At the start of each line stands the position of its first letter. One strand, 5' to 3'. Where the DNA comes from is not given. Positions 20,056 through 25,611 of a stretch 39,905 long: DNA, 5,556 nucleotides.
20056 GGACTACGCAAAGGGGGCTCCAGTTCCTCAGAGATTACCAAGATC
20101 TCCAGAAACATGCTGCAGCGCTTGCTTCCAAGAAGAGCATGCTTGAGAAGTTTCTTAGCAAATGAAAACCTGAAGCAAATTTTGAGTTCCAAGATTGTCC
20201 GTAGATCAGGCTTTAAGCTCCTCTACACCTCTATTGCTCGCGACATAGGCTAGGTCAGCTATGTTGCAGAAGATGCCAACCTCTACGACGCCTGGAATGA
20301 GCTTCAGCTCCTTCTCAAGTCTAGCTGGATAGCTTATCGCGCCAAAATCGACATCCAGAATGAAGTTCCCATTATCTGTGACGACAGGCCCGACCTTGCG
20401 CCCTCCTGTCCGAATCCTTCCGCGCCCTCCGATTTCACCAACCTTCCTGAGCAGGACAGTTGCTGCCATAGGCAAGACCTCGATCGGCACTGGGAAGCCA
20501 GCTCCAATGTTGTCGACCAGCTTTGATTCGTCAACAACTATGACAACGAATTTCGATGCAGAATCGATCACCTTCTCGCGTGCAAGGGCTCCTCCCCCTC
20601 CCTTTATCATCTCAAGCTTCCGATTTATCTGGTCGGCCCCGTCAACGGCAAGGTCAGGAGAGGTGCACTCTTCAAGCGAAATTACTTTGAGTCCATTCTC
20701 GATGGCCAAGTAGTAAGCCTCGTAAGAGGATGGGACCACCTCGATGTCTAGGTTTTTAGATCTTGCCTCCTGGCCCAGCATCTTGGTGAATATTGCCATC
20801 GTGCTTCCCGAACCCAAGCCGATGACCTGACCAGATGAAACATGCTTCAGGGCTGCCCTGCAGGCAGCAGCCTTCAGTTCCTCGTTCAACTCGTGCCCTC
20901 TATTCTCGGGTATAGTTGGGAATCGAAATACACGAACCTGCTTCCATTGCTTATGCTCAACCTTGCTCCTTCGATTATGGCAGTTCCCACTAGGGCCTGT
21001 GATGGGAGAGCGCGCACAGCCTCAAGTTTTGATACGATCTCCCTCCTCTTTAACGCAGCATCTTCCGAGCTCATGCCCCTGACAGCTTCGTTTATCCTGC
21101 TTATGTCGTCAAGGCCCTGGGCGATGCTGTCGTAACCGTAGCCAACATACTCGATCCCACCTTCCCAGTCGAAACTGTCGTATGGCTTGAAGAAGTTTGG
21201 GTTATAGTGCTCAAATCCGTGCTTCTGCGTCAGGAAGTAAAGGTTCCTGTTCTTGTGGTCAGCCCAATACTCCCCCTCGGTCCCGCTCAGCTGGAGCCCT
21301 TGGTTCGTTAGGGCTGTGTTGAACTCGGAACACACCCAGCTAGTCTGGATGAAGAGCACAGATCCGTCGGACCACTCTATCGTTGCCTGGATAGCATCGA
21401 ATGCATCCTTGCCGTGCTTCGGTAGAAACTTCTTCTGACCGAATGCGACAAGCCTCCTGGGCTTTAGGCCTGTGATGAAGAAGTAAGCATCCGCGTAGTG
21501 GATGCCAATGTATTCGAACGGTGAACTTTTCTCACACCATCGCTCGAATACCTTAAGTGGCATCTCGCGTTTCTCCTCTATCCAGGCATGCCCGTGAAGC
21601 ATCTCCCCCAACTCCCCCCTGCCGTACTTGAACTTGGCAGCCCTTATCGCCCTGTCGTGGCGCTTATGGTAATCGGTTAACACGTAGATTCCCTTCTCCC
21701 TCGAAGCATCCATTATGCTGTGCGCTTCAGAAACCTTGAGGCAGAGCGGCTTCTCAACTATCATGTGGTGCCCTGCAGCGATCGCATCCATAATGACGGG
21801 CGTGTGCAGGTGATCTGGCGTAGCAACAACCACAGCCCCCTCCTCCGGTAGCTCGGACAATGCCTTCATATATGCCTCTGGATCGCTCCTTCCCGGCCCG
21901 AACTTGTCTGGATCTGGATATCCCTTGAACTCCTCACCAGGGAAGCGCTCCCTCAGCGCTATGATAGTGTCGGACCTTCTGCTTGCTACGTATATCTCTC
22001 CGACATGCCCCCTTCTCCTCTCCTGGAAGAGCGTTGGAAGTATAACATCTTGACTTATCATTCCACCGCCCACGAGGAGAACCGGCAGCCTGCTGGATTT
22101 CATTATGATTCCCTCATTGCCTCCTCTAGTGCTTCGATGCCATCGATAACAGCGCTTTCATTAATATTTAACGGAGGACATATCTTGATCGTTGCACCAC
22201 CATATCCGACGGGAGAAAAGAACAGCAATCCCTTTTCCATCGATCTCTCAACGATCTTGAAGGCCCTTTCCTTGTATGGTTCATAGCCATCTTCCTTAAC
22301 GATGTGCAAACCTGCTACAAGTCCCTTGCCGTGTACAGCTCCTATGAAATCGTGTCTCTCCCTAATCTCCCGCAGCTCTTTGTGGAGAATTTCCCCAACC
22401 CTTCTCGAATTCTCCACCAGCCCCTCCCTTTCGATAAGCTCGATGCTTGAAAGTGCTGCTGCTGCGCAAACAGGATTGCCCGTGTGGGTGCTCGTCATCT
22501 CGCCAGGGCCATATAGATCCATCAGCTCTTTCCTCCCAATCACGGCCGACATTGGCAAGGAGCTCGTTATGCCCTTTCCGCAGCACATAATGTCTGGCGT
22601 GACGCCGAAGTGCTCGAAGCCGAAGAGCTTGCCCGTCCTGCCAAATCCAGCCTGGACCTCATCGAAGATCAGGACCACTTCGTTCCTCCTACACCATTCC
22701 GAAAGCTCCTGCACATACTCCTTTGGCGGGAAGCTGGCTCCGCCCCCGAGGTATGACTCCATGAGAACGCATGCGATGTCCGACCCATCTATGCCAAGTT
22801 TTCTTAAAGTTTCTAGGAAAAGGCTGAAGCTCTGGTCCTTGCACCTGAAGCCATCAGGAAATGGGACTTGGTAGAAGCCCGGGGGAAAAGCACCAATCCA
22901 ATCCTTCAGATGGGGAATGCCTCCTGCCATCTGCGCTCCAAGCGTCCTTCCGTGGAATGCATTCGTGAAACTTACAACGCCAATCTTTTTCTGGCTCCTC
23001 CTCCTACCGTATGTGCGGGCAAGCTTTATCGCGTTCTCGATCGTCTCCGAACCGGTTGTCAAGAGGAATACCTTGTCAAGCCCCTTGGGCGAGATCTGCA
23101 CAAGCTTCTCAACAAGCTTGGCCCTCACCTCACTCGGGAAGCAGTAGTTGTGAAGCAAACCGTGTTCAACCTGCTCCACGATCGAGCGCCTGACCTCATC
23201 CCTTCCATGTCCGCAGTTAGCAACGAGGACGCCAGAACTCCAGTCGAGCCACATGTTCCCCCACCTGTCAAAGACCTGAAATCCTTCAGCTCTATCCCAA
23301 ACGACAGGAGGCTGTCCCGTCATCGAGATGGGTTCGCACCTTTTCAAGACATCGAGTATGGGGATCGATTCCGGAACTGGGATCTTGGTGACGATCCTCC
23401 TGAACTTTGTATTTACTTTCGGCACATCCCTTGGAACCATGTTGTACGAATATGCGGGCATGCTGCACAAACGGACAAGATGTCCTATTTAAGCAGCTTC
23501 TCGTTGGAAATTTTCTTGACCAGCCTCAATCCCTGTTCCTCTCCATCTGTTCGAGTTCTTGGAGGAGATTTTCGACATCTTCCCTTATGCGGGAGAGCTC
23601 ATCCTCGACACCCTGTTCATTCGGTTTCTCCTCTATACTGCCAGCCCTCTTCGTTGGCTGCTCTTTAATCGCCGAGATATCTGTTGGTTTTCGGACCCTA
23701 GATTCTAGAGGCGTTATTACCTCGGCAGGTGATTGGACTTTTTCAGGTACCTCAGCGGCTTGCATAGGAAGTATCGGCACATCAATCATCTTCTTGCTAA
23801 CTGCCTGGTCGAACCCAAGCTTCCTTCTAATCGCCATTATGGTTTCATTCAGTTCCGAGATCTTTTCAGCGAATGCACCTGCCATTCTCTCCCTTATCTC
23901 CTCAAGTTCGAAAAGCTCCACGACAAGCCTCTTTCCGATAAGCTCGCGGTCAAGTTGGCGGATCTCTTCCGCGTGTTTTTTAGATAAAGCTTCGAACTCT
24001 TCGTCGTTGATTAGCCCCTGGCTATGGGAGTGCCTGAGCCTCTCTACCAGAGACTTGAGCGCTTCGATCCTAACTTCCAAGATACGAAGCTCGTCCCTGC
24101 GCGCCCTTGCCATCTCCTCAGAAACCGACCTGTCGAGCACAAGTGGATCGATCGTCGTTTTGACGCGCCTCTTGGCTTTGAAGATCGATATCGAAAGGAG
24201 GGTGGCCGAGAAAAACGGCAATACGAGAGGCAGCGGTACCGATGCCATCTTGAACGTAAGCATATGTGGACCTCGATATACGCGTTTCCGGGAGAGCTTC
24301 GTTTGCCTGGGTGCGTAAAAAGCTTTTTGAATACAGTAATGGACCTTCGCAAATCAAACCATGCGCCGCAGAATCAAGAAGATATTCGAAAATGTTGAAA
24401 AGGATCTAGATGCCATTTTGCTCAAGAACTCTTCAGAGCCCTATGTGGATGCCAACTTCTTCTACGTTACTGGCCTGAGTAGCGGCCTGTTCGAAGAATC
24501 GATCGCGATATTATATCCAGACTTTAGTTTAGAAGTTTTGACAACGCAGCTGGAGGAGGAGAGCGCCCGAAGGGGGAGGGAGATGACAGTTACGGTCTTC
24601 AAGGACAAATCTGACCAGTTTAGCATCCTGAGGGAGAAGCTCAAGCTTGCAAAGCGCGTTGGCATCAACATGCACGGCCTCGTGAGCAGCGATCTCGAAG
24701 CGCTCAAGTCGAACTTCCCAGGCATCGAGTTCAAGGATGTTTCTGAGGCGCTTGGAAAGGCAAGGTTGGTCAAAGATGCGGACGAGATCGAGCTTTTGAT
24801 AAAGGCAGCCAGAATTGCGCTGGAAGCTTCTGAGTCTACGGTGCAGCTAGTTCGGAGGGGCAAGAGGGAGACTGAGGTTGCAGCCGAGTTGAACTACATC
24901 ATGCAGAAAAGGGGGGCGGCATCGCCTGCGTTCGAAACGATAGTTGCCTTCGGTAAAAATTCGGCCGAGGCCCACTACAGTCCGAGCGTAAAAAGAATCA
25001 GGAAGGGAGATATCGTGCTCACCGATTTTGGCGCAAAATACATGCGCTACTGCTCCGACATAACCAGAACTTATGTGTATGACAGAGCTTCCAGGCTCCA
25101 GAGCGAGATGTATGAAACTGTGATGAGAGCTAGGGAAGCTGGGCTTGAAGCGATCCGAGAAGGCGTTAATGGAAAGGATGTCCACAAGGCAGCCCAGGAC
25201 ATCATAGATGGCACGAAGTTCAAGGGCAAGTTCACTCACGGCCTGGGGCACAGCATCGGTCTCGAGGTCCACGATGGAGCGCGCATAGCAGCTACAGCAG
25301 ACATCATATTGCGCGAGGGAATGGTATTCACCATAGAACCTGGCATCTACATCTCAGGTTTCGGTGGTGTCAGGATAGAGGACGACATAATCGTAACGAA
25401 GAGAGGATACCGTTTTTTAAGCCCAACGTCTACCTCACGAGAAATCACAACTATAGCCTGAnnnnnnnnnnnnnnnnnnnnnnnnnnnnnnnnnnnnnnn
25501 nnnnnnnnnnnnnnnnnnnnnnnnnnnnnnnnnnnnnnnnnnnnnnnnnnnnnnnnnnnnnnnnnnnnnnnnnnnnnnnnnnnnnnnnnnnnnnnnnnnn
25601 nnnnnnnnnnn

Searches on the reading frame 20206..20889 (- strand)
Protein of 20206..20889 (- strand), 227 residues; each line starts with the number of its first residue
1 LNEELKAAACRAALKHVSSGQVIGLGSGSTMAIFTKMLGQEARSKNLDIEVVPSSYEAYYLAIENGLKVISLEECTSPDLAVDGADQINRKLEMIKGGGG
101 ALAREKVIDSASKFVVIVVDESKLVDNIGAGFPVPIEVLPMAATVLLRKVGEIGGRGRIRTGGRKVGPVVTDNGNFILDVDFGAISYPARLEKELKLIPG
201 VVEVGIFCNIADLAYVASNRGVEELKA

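Call 44: search_protein_families(library=pfam, proteins=[window:20206-20889:-], max_evalue=0.00001)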
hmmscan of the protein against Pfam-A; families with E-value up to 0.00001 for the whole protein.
window:20206-20889:- (227 aa): 1 family
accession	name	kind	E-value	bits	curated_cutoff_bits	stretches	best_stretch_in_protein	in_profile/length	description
PF06026.20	Rib_5-P_isom_A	-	6e-60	202.2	26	1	51-221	2-173/173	Ribose 5-phosphate isomerase A (phosphoriboisomerase A)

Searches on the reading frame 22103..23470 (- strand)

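Call 44: search_protein_families(library=pfam, proteins=[window:22103-23470:-], max_evalue=0.00001)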
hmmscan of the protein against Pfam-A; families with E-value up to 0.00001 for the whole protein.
window:22103-23470:- (455 aa): 1 family
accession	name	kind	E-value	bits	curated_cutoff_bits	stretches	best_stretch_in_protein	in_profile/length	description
PF00202.27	Aminotran_3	-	4e-91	306.2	30.5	1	53-451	8-402/403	Aminotransferase class-III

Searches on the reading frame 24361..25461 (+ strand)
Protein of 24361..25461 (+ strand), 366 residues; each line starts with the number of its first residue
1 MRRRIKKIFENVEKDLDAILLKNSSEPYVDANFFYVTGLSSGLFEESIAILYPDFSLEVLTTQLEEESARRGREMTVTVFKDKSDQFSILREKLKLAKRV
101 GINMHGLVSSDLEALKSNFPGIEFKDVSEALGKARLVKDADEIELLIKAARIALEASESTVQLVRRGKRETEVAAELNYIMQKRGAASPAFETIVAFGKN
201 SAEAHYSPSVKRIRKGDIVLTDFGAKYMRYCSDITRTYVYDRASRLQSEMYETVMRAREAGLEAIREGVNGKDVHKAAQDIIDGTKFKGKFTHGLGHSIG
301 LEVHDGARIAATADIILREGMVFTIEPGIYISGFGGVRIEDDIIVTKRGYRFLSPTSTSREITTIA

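Call 44: search_protein_families(library=pfam, proteins=[window:24361-25461:+], max_evalue=0.00001)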
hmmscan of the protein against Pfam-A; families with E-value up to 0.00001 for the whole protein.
window:24361-25461:+ (366 aa): 2 families
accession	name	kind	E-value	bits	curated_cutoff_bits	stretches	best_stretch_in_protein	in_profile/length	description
PF00557.29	Peptidase_M24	-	7.6e-67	225.5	23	1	145-347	2-208/208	Metallopeptidase family M24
PF01321.24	Creatinase_N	-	1.4e-11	45.5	22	1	13-137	11-128/128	Creatinase/Prolidase N-terminal domain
